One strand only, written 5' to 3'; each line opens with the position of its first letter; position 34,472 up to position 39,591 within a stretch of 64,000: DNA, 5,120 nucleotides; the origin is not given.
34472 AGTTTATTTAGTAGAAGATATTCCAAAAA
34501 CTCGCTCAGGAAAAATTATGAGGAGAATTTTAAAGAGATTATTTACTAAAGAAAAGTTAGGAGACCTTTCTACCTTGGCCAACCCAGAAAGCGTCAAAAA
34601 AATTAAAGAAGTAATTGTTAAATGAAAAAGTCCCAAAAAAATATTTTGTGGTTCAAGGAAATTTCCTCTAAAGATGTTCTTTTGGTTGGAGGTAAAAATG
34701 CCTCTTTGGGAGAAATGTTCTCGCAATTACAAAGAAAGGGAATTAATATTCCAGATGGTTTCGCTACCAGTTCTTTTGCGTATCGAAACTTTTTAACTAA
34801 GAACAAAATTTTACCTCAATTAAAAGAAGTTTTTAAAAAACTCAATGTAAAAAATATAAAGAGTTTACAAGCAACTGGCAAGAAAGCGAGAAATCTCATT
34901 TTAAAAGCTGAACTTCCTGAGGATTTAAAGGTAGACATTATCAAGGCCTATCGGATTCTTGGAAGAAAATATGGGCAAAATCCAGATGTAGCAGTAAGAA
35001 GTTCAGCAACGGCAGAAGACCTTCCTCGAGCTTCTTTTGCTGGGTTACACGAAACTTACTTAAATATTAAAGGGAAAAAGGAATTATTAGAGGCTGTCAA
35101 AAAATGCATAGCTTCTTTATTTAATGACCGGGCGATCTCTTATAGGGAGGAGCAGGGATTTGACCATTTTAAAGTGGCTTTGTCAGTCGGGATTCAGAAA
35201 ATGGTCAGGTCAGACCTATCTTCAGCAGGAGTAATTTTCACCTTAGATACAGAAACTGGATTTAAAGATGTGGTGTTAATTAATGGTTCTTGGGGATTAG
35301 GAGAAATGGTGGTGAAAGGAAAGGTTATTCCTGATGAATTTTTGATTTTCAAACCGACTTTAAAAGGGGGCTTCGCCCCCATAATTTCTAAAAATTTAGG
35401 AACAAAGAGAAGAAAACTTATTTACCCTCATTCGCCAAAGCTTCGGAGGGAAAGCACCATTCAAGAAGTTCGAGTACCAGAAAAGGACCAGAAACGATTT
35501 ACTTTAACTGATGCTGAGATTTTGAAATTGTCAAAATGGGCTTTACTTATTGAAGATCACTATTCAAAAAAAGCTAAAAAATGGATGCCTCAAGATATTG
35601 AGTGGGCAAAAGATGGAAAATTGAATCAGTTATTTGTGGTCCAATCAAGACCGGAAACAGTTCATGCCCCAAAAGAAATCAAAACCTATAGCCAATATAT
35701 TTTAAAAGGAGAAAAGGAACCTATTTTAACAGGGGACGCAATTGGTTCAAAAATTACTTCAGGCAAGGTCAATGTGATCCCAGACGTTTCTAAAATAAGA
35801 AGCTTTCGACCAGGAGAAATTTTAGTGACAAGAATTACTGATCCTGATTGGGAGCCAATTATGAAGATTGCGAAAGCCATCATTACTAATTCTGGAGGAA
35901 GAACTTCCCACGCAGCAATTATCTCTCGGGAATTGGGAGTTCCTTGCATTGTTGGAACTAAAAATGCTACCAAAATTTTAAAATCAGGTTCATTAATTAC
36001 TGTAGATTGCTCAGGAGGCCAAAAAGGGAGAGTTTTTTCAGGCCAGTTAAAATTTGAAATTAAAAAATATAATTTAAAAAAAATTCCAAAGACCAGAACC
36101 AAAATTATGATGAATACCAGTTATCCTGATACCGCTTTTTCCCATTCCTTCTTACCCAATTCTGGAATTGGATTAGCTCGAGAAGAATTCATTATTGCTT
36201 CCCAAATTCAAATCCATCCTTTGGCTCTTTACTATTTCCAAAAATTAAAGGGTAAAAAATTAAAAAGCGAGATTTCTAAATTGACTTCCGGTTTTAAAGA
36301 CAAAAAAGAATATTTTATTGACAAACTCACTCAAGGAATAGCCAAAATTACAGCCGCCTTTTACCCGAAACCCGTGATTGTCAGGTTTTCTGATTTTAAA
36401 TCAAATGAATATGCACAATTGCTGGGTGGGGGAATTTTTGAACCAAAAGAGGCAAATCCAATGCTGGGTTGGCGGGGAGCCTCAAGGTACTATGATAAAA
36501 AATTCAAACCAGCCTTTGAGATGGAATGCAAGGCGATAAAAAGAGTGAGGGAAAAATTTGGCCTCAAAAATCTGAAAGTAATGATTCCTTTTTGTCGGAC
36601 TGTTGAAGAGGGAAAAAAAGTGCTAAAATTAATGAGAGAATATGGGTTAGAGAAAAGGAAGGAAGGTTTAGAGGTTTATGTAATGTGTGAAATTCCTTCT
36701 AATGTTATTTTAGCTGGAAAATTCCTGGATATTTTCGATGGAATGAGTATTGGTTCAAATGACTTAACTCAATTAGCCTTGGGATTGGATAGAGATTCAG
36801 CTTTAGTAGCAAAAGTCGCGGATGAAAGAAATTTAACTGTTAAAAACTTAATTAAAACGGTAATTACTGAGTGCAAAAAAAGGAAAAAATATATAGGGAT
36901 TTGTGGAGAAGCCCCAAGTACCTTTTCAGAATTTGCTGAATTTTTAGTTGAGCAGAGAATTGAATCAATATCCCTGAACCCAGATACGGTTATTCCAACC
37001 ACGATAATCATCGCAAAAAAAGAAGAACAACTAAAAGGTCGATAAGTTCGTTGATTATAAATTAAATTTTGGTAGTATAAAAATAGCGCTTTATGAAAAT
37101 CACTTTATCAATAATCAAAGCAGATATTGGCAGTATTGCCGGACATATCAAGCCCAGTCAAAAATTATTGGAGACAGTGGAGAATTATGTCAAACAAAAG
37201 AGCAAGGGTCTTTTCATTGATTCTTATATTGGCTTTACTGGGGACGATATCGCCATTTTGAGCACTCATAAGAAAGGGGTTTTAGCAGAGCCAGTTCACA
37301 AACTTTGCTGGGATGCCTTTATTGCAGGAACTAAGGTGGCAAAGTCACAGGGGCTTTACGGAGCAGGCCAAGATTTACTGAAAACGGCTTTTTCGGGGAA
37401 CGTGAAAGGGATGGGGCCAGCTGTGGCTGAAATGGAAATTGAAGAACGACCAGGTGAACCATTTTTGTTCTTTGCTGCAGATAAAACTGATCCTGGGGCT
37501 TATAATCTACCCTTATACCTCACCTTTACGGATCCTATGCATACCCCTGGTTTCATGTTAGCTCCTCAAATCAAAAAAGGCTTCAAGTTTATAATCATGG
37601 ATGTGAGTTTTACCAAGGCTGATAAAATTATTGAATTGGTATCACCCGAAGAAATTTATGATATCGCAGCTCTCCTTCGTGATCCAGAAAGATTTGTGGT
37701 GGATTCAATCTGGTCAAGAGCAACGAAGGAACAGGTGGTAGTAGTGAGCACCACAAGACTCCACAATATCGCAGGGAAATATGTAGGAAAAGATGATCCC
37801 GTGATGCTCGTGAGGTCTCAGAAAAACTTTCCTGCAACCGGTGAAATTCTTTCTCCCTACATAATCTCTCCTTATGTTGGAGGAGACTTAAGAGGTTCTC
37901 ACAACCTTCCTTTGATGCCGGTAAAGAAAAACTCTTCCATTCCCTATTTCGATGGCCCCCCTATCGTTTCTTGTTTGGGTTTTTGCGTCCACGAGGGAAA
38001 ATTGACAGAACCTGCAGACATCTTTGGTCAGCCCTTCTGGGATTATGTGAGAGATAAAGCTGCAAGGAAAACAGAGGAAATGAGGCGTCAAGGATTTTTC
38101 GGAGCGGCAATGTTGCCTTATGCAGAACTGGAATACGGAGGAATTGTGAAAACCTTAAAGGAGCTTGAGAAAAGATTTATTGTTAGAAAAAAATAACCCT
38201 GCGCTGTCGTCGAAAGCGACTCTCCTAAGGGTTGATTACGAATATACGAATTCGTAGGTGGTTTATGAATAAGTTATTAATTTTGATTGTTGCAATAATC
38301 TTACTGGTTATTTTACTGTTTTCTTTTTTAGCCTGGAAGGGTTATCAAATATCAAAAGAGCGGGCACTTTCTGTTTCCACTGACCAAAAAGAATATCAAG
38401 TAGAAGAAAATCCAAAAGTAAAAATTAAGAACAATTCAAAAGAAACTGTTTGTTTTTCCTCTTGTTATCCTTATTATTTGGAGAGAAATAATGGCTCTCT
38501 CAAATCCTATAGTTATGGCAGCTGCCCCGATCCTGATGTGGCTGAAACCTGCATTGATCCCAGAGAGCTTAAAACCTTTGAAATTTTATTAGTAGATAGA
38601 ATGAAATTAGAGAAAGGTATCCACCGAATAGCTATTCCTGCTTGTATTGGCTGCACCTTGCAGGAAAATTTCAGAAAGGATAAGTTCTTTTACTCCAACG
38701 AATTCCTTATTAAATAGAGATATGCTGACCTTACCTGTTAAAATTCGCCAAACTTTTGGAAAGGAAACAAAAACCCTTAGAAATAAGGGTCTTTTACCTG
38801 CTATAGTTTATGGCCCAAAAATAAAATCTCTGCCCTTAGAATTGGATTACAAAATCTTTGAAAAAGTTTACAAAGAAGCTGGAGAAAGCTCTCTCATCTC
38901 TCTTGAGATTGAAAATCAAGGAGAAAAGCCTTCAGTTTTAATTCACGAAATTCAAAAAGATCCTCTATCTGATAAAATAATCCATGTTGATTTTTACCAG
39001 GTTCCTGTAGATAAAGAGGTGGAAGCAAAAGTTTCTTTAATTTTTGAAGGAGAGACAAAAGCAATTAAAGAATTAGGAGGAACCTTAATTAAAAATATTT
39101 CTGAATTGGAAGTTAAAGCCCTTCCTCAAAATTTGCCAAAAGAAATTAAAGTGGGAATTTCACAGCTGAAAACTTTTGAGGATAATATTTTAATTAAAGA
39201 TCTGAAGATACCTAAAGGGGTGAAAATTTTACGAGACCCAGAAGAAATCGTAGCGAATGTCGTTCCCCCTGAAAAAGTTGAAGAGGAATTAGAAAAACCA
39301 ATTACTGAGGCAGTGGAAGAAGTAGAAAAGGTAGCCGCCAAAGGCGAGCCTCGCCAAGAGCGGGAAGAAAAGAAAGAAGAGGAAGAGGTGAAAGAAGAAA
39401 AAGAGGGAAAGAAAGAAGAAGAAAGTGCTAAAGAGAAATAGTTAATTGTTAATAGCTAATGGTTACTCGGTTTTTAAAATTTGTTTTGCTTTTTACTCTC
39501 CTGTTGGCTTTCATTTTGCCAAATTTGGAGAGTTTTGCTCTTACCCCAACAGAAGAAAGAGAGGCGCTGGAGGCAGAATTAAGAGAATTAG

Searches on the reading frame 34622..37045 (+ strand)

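Call 75: search_protein_families(library=pfam, proteins=[window:34622-37045:+], max_evalue=0.001)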
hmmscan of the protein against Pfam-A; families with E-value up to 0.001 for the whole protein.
window:34622-37045:+ (807 aa): 3 families
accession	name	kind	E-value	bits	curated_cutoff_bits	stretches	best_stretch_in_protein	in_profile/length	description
PF01326.24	PPDK_N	-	2.1e-115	385.9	27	1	21-352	3-316/328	Pyruvate phosphate dikinase, AMP/ATP-binding domain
PF02896.24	PEP-utilizers_C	-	2.1e-60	204.9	22.8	1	488-800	15-291/293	PEP-utilising enzyme, PEP-binding domain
PF00391.29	PEP-utilizers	-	3.5e-27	94.3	23.1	1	395-466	1-72/72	PEP-utilising enzyme, mobile domain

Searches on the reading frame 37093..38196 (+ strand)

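Call 75: search_protein_families(library=pfam, proteins=[window:37093-38196:+], max_evalue=0.001)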
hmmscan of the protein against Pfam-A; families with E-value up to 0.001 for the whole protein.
window:37093-38196:+ (367 aa): 1 family
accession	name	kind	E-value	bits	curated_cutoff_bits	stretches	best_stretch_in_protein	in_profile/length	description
PF01950.21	FBPase_3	-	1.3e-157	525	25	1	2-362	1-360/361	Fructose-1,6-bisphosphatase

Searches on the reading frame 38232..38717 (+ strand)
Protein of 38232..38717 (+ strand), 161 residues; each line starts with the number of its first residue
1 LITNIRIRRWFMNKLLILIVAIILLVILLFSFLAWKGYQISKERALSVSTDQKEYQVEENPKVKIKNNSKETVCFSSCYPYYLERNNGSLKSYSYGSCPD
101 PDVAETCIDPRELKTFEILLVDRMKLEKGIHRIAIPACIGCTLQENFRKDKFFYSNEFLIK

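Call 75: search_protein_families(library=pfam, proteins=[window:38232-38717:+], max_evalue=0.001)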
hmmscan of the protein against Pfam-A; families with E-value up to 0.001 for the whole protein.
window:38232-38717:+ (161 aa): 2 families
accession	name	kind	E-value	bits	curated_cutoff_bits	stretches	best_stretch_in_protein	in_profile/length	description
PF20251.4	Big_14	-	0.00041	20.7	27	1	43-133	2-90/104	Bacterial Ig-like domain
PF15330.11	SIT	-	0.0006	20.7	27.6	1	15-61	2-48/114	SHP2-interacting transmembrane adaptor protein, SIT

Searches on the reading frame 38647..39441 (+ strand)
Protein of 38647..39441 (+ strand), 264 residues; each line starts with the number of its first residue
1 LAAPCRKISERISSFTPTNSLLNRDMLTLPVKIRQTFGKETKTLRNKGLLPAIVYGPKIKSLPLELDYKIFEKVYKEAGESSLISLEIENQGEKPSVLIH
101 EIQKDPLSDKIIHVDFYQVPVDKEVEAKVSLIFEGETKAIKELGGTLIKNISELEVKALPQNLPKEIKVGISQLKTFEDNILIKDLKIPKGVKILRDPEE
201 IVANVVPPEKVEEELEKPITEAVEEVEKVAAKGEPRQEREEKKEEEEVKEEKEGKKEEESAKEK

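Call 78: search_protein_families(library=pfam, proteins=[window:38647-39441:+], max_evalue=0.00001)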
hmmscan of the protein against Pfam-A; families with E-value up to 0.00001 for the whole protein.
window:38647-39441:+ (264 aa): 2 families
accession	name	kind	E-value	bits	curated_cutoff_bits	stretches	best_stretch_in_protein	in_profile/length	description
PF01386.24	Ribosomal_L25p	-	4.5e-21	75.6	23.6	1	31-116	3-82/82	Ribosomal L25p family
PF14693.11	Ribosomal_TL5_C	-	2.9e-20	72.8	27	1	124-208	1-83/84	Ribosomal protein TL5, C-terminal domain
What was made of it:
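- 39334..39363 (+): Family 1 copy 1b, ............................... It lies in the C-terminal tail of ribosomal protein bL25/Ctc (38647-39441) and is read in a different frame (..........). Pfam Ribosomal_L25p (call 78).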
